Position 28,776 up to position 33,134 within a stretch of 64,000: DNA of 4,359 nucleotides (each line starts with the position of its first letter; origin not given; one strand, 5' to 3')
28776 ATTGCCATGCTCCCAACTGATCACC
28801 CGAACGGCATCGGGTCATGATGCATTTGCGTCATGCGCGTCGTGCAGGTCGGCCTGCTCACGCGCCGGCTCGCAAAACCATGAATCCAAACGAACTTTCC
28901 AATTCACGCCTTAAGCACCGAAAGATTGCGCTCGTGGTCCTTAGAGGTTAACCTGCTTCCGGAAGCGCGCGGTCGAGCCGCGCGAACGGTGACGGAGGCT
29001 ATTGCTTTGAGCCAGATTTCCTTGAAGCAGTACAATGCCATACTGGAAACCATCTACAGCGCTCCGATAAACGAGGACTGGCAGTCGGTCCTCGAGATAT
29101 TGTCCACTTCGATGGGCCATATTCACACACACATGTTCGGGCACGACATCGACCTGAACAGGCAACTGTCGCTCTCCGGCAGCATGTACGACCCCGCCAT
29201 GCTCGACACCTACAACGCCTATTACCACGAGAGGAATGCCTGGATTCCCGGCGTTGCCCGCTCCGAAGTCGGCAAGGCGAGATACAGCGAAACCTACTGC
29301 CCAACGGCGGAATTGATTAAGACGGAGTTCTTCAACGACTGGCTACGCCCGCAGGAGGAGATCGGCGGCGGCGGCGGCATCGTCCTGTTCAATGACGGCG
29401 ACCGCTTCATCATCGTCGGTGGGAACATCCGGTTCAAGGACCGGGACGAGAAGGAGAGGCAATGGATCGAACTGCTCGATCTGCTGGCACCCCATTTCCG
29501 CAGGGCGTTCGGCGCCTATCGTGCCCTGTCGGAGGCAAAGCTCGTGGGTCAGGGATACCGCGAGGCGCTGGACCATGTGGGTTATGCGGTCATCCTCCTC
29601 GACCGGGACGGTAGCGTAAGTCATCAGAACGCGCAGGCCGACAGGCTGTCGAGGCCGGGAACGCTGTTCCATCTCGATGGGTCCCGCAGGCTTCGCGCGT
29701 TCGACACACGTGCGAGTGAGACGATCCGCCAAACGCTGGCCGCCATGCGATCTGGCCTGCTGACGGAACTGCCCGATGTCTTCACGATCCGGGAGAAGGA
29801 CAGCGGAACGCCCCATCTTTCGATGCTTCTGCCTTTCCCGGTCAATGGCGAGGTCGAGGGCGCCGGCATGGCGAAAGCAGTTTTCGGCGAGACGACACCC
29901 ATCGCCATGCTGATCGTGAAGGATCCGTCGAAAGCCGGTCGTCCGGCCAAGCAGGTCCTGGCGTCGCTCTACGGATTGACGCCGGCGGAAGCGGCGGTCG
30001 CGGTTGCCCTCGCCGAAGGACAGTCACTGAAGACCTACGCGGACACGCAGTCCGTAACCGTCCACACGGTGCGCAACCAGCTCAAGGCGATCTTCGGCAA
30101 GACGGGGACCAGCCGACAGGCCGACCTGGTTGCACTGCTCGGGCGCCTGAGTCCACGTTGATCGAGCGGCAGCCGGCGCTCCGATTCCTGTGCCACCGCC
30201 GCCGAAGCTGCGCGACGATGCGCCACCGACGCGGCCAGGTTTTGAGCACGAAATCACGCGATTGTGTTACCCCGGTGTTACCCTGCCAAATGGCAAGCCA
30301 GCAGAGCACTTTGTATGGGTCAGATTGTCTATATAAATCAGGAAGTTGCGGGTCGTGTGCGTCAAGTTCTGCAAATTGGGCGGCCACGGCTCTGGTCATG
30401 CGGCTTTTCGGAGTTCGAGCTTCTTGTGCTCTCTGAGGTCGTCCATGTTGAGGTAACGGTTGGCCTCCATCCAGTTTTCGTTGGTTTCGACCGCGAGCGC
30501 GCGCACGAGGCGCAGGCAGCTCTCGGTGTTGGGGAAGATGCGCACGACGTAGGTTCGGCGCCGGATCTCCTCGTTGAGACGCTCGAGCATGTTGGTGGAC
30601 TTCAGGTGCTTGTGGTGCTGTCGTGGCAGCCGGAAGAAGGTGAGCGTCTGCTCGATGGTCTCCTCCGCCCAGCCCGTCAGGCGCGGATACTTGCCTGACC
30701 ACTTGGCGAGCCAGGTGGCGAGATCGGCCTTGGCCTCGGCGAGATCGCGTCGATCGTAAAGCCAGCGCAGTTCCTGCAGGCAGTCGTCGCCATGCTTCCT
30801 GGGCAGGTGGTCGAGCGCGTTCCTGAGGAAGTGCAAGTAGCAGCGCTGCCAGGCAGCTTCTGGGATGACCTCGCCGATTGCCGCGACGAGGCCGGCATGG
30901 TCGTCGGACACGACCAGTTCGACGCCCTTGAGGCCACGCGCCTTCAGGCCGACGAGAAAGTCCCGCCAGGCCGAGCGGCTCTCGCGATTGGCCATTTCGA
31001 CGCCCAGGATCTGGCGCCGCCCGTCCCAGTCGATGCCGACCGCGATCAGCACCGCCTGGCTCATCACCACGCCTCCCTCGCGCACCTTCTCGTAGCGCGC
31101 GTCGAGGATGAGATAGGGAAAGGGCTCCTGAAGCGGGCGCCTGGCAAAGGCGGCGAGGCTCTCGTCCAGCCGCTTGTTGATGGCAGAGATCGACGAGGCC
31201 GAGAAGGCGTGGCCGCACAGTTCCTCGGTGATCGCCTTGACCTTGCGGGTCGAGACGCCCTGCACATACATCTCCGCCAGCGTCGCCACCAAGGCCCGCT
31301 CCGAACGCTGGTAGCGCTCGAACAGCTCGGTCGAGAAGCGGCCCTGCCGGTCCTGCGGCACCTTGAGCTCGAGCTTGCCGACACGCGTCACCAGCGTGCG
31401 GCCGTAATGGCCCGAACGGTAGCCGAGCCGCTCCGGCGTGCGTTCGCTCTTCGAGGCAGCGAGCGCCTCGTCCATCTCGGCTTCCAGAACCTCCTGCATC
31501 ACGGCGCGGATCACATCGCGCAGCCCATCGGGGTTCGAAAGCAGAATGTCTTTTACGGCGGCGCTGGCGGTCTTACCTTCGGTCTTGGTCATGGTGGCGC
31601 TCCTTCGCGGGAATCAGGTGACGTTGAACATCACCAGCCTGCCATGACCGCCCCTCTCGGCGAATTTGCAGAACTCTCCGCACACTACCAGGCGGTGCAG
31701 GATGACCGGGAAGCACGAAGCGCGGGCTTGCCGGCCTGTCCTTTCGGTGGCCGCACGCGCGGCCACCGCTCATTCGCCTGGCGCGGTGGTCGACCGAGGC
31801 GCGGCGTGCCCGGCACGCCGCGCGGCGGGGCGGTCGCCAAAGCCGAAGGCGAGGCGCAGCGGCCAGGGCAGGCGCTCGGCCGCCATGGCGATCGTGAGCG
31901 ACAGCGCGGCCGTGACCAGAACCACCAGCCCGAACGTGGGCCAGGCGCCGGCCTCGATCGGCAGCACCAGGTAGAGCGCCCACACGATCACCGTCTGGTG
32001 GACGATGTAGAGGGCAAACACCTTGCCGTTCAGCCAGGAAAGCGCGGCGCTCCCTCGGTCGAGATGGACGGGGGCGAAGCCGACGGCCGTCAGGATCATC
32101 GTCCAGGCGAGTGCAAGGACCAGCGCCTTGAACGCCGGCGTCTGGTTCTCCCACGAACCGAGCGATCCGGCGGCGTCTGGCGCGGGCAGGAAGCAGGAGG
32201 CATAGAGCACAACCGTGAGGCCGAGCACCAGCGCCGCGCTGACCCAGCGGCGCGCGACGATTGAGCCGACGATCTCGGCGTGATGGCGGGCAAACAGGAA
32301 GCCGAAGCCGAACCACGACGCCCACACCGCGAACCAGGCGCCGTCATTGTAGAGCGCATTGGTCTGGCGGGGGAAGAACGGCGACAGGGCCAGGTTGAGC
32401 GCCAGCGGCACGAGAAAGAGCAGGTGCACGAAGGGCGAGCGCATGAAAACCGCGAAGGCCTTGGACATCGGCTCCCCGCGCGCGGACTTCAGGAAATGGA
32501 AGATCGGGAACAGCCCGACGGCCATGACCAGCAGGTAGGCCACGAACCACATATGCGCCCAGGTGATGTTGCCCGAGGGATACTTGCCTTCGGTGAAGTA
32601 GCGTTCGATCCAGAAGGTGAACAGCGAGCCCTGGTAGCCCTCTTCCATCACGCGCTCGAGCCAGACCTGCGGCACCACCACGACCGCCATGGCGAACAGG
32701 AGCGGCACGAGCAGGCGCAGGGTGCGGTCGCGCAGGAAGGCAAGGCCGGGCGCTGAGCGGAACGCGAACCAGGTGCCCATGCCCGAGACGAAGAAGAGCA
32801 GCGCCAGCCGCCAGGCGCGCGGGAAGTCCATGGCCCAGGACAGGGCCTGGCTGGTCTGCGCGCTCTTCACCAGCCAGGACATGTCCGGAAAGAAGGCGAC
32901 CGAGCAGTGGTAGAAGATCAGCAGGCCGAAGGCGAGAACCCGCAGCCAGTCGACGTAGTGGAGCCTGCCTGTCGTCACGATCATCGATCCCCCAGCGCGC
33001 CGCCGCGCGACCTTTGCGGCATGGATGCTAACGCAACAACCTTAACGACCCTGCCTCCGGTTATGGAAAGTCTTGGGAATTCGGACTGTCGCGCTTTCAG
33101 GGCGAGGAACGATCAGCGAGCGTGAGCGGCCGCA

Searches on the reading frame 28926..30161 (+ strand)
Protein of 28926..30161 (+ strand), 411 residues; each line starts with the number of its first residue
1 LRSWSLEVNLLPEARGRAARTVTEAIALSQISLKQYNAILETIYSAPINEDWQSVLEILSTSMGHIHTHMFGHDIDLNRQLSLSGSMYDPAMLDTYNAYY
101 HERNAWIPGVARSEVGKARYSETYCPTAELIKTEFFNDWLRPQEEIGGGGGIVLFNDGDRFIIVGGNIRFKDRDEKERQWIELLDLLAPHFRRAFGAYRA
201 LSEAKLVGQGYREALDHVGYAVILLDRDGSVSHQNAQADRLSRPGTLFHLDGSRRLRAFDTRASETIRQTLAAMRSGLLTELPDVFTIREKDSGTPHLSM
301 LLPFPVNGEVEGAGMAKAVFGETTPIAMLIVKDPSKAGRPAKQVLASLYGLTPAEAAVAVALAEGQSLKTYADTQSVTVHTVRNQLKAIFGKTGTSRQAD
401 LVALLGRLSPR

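Call 3: search_protein_families(library=pfam, proteins=[window:28926-30161:+], max_evalue=0.01)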
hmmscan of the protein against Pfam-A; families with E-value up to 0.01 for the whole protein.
window:28926-30161:+ (411 aa): 0 families

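Call 21: search_protein_families(library=padloc, proteins=[window:28926-30161:+], max_evalue=0.01)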
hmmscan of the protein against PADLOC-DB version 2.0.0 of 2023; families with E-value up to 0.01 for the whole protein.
window:28926-30161:+ (411 aa): 1 family
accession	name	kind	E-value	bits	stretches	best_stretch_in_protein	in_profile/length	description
PDLC01851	CARF3--CARF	-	0.0065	13.9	1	350-393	209-252/279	-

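Call 22: search_protein_families(library=ncbifam, proteins=[window:28926-30161:+], max_evalue=0.01)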
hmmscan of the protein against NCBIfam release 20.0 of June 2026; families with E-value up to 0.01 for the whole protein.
window:28926-30161:+ (411 aa): 3 families
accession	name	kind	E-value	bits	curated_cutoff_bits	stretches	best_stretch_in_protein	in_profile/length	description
NF041232.1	BagY_FevT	exception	0.00013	21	700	1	345-404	291-350/367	LuxR family transcriptional regulator BagY/FevT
NF047608.1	LIC13292_fam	subfamily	0.0013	18.8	200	1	349-403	101-155/166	LIC13292 family transcriptional regulator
NF052445.1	RespRegMctR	equivalog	0.0039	16.6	300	1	349-402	143-196/205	two-component system response regulator MctR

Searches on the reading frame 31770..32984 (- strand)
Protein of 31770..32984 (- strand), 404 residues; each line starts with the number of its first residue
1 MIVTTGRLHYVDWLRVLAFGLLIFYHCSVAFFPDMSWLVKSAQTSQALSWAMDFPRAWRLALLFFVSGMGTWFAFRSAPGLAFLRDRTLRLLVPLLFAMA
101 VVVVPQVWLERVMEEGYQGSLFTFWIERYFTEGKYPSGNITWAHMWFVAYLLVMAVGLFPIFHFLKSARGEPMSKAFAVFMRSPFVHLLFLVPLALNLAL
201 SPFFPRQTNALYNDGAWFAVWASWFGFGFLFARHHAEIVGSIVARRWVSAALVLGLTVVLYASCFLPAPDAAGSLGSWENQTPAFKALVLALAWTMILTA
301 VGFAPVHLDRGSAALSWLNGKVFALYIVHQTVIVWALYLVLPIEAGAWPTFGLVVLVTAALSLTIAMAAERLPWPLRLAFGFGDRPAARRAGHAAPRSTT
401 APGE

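Call 3: search_protein_families(library=pfam, proteins=[window:31770-32984:-], max_evalue=0.01)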
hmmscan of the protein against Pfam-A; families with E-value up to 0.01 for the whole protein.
window:31770-32984:- (404 aa): 1 family
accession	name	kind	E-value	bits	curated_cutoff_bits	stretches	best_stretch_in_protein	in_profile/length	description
PF01757.29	Acyl_transf_3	-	2.2e-23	83.3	31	1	9-366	2-325/326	Acyltransferase domain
